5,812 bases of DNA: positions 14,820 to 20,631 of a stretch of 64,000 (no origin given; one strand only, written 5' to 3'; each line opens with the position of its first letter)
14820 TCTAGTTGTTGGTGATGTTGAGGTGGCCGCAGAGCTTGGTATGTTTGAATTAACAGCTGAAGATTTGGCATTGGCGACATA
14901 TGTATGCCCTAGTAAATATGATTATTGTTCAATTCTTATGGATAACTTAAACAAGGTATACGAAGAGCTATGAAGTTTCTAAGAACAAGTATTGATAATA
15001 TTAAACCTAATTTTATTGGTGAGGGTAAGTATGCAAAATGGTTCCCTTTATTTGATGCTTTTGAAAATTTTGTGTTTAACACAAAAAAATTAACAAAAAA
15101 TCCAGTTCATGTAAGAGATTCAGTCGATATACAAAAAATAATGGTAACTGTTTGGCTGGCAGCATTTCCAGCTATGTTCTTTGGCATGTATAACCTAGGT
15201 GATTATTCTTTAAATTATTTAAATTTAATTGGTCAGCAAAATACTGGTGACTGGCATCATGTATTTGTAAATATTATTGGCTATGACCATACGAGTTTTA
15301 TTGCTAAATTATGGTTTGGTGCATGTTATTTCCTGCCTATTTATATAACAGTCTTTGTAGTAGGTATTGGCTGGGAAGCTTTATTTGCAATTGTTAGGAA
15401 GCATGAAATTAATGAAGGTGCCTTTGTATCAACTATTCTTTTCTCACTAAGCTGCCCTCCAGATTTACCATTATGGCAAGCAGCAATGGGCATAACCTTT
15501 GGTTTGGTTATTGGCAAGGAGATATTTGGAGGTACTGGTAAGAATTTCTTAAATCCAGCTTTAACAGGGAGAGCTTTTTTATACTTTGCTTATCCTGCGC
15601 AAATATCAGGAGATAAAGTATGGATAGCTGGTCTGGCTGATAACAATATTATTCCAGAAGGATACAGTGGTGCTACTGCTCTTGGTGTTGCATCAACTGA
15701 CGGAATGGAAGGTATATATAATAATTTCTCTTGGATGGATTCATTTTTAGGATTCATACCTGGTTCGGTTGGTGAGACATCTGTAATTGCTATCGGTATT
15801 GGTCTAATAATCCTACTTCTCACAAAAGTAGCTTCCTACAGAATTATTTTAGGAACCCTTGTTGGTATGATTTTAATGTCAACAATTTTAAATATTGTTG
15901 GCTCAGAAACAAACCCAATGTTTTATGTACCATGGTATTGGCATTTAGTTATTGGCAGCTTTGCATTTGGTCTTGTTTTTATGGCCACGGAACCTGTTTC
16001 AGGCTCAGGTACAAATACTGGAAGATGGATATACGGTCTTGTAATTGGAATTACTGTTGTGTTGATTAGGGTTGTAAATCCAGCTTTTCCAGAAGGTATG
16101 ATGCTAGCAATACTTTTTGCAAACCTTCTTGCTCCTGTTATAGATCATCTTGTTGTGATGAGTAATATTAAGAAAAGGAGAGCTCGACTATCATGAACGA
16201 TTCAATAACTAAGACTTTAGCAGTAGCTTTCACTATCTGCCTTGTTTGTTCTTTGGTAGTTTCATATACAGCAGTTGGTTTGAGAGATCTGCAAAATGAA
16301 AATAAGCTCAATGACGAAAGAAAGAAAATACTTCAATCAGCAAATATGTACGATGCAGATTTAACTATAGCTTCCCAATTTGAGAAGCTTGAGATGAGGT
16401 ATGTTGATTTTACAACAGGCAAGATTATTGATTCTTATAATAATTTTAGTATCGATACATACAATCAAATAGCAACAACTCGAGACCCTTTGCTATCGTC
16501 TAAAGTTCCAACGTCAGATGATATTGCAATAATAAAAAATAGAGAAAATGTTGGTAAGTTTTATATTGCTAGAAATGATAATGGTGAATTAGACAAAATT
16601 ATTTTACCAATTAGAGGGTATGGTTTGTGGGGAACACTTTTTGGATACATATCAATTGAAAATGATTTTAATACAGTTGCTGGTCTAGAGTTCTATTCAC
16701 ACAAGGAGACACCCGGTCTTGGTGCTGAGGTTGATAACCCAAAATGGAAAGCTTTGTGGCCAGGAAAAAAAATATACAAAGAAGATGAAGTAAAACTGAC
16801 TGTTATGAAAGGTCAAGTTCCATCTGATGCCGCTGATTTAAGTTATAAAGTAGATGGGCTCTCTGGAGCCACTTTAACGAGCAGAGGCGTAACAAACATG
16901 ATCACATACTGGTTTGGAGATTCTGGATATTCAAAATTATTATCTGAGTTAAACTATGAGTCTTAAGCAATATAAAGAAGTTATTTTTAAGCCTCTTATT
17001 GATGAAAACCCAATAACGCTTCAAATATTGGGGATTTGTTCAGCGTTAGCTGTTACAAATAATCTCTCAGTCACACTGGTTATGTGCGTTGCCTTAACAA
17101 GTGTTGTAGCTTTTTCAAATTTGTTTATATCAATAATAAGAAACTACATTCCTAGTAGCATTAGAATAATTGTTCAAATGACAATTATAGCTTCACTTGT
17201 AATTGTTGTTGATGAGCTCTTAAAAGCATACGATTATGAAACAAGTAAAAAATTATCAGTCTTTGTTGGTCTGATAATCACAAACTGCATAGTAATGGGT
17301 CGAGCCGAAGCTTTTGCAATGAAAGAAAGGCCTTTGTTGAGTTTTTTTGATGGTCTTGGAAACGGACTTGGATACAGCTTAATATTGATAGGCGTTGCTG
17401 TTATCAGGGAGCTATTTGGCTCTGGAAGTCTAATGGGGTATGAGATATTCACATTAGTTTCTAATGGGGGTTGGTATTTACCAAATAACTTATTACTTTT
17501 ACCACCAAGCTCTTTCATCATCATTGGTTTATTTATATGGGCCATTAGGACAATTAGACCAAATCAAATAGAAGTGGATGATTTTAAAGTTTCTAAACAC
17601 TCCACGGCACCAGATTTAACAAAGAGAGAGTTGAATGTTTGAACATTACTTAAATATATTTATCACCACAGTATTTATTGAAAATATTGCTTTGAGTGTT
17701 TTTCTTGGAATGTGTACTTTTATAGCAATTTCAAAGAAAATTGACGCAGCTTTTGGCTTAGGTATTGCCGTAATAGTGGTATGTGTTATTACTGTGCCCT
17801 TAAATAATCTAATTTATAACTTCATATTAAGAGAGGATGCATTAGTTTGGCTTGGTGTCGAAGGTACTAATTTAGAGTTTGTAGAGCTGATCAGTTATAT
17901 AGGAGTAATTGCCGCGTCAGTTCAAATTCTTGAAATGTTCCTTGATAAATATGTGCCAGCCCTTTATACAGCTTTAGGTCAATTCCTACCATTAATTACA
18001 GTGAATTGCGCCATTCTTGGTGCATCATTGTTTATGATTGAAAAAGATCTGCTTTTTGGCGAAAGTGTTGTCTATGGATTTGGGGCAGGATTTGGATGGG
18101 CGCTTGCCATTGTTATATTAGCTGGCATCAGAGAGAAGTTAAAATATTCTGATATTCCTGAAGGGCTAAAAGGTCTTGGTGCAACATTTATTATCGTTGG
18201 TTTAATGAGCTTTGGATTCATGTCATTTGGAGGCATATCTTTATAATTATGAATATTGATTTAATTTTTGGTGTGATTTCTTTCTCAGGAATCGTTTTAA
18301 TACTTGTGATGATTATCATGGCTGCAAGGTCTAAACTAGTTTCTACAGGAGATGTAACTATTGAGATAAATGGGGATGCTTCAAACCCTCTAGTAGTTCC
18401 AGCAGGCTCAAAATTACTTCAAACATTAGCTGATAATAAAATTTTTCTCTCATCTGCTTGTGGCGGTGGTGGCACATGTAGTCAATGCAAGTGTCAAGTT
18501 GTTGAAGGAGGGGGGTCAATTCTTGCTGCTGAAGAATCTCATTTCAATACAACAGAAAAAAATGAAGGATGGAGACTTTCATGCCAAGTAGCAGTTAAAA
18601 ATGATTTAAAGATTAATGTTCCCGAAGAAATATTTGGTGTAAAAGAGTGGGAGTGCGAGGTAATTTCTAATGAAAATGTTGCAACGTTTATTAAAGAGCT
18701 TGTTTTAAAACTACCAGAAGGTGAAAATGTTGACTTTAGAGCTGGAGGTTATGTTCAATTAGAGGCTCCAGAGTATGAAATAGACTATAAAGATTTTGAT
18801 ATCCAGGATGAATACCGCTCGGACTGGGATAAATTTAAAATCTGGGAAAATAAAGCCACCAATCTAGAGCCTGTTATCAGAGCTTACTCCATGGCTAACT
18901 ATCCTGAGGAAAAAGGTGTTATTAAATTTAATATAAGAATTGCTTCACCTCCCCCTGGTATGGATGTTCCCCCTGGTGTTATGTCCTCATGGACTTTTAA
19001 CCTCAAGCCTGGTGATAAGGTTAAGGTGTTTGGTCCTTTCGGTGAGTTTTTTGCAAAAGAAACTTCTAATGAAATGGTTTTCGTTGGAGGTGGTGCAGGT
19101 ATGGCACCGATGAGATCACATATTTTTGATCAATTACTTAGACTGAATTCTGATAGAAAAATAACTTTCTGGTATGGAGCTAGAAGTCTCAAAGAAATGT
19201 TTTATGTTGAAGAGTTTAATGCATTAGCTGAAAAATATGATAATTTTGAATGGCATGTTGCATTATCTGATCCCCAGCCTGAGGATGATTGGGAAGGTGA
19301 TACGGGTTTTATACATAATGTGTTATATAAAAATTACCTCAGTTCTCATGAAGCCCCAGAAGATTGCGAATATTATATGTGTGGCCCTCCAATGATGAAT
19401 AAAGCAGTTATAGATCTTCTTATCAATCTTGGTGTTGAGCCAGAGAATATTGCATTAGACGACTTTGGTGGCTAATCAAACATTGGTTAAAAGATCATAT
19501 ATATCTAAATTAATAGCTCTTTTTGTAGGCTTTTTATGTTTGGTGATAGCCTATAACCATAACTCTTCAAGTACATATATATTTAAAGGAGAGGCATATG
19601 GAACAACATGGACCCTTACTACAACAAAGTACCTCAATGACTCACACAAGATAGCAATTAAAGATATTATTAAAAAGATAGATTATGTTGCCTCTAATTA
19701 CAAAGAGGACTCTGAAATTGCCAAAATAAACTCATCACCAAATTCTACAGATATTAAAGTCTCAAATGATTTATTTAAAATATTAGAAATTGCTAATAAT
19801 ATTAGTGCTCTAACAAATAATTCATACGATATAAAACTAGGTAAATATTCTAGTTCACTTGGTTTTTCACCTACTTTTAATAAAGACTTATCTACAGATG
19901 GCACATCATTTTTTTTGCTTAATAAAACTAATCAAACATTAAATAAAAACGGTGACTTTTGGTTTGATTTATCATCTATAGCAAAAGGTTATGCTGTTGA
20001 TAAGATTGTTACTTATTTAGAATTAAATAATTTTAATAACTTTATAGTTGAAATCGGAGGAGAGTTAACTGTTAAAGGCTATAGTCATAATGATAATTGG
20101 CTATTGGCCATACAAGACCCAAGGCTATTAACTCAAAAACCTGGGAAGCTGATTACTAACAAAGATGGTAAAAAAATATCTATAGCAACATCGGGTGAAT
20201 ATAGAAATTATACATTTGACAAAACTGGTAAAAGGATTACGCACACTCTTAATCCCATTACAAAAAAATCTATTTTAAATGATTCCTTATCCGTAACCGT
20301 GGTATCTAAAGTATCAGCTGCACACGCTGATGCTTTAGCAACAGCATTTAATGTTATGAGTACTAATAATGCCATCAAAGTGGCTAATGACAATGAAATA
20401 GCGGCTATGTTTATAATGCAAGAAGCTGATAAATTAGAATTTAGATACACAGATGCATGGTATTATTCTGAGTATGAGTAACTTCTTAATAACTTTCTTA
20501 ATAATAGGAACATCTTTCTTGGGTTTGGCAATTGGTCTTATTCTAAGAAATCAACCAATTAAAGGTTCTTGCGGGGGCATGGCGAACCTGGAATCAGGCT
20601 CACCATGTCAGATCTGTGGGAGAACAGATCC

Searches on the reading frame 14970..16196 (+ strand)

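Call 34: search_protein_families(library=pfam, proteins=[window:14970-16196:+], max_evalue=0.00001)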
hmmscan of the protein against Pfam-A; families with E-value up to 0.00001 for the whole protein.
window:14970-16196:+ (408 aa): 1 family
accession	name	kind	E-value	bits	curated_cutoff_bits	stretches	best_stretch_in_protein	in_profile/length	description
PF03116.20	NQR2_RnfD_RnfE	-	9.8e-93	311.2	27.7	1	43-400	3-295/296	NQR2, RnfD, RnfE family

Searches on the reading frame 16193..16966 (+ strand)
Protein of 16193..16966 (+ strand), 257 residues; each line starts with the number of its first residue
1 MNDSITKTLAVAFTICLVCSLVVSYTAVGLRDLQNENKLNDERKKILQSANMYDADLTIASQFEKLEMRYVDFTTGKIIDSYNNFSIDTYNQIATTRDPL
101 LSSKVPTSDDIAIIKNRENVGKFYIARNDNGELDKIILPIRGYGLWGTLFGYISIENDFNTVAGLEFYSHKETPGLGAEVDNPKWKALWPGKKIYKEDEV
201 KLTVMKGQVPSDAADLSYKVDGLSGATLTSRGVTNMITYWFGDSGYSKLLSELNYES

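Call 34: search_protein_families(library=pfam, proteins=[window:16193-16966:+], max_evalue=0.00001)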
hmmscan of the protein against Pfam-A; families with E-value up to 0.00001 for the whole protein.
window:16193-16966:+ (257 aa): 1 family
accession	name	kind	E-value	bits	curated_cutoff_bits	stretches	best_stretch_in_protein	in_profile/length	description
PF04205.19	FMN_bind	-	8.9e-18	65.2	22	1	144-240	1-75/77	FMN-binding domain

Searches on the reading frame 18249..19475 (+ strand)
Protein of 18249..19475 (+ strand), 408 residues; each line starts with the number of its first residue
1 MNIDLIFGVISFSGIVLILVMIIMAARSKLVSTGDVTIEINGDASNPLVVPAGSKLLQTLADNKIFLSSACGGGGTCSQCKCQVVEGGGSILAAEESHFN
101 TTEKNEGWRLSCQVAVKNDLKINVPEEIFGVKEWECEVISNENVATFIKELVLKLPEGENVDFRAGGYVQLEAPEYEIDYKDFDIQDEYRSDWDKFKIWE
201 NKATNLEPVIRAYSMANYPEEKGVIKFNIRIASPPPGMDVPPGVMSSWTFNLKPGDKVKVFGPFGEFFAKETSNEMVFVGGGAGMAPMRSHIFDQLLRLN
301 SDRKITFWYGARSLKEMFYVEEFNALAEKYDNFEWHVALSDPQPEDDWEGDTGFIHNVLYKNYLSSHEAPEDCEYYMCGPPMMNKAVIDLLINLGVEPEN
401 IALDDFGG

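Call 34: search_protein_families(library=pfam, proteins=[window:18249-19475:+], max_evalue=0.00001)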
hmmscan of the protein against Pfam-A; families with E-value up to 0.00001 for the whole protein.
window:18249-19475:+ (408 aa): 3 families
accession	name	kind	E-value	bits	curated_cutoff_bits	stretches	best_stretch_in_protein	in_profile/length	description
PF00175.26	NAD_binding_1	-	3.5e-18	66.7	22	1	278-387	1-107/109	Oxidoreductase NAD-binding domain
PF00111.32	Fer2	-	6e-10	39.4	21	1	48-117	10-77/77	2Fe-2S iron-sulfur cluster binding domain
PF00970.30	FAD_binding_6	-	1.1e-09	39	21.1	1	206-267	44-97/99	Oxidoreductase FAD-binding domain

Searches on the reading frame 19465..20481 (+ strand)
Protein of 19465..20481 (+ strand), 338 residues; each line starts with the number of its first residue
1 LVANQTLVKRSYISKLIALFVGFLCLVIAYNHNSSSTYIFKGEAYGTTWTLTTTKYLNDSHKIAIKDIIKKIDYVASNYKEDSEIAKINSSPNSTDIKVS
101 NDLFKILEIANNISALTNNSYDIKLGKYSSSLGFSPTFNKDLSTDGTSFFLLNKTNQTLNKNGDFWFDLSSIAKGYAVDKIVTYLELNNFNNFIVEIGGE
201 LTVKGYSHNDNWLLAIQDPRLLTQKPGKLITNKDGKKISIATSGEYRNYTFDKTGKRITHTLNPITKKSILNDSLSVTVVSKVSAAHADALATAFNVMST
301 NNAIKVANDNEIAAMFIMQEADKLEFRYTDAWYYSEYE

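Call 34: search_protein_families(library=pfam, proteins=[window:19465-20481:+], max_evalue=0.00001)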
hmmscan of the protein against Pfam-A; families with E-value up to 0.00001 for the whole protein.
window:19465-20481:+ (338 aa): 1 family
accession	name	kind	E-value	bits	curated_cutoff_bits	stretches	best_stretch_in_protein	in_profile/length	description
PF02424.20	ApbE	-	6.8e-57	193.4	25.6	1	46-316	2-266/266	ApbE family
